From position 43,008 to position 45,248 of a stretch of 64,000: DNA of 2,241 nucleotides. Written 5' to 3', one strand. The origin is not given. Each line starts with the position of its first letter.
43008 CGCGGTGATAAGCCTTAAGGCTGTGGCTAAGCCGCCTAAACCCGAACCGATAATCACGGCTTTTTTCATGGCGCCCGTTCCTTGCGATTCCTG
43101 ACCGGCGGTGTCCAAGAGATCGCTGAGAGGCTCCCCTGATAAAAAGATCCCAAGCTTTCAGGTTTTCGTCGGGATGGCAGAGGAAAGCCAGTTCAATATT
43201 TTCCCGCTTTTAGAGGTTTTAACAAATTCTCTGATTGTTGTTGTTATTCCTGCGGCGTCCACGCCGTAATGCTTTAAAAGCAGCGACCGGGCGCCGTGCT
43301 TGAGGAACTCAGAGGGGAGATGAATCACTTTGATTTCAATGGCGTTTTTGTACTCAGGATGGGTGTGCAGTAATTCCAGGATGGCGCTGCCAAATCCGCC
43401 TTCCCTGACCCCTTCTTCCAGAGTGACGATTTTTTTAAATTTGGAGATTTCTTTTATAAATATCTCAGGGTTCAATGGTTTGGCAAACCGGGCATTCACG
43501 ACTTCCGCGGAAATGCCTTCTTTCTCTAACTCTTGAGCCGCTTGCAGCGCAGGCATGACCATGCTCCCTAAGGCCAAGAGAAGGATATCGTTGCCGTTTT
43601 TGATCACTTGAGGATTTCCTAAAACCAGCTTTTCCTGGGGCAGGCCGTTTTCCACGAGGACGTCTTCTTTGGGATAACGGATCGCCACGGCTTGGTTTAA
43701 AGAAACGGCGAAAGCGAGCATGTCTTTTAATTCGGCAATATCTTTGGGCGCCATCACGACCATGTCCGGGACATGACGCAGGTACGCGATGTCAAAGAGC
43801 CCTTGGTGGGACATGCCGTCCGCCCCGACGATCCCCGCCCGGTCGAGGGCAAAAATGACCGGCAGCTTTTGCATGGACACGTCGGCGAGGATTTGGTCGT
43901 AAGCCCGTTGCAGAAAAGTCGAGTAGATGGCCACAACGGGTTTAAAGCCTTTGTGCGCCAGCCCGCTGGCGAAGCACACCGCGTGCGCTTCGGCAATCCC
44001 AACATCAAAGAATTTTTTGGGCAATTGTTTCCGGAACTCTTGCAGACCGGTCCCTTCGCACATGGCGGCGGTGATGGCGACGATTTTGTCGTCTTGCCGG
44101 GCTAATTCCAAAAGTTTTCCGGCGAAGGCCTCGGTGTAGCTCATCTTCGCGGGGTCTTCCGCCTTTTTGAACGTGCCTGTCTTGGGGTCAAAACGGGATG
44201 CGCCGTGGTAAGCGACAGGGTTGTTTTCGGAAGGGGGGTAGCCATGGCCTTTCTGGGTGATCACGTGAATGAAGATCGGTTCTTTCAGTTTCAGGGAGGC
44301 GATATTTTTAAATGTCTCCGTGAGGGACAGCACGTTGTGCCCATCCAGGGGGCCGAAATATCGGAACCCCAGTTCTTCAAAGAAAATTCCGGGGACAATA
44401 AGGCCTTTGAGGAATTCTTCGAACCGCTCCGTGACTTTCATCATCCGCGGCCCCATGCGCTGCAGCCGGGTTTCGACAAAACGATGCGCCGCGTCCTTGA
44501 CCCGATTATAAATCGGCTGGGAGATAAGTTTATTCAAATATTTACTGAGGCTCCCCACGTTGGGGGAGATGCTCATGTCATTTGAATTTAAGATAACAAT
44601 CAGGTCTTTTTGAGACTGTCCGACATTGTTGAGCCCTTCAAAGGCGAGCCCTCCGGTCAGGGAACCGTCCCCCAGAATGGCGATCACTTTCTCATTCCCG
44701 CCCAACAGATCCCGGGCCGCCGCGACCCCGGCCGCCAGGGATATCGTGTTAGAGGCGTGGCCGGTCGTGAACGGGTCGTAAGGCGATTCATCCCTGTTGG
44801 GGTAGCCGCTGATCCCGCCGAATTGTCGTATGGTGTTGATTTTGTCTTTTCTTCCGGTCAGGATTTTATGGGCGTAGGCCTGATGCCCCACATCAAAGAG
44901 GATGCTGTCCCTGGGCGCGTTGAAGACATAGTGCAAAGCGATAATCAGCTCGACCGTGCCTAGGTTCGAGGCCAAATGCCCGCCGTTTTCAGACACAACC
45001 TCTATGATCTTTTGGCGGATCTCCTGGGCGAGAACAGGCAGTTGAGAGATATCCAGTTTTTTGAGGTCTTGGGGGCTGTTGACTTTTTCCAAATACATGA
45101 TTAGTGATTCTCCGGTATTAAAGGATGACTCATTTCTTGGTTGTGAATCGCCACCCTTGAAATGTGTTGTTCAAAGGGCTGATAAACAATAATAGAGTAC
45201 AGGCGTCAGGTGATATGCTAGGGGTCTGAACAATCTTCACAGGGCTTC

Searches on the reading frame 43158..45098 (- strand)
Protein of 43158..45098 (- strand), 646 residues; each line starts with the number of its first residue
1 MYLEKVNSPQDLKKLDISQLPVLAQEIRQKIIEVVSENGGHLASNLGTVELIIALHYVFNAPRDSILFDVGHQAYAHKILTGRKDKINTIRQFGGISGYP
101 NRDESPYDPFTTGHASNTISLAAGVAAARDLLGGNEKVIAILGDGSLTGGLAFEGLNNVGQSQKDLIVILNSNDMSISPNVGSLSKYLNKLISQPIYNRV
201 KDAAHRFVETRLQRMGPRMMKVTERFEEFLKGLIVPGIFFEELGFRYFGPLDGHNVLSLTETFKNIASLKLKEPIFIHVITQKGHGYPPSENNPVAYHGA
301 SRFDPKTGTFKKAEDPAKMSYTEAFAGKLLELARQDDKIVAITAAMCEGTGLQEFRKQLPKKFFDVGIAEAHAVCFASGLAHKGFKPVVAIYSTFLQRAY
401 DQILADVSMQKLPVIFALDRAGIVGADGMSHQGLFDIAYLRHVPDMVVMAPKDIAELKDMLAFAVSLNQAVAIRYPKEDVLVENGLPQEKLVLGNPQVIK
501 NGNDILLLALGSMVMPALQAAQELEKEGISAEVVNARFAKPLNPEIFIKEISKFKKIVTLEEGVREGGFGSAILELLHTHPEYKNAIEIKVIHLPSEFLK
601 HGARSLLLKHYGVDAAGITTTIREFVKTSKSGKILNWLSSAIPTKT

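Call 59: search_protein_families(library=pfam, proteins=[window:43158-45098:-], max_evalue=0.0001)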
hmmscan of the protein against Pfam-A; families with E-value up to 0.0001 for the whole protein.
window:43158-45098:- (646 aa): 5 families
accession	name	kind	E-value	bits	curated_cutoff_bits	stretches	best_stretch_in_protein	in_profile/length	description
PF13292.11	DXP_synthase_N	-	4.7e-116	387.3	21.2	1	3-281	1-274/274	1-deoxy-D-xylulose-5-phosphate synthase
PF02779.29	Transket_pyr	-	1.3e-42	145.9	27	1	318-479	2-171/174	Transketolase, pyrimidine binding domain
PF02780.25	Transketolase_C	-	1.5e-27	96.4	25.9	1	497-618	4-124/124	Transketolase, C-terminal domain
PF22613.1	Transketolase_C_1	-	6.4e-05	23.6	27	0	502-536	11-45/113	Transketolase-like TK C-terminal domain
PF00456.26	Transketolase_N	-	9.8e-05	21.9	22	0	62-181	54-191/334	Transketolase, thiamine diphosphate binding domain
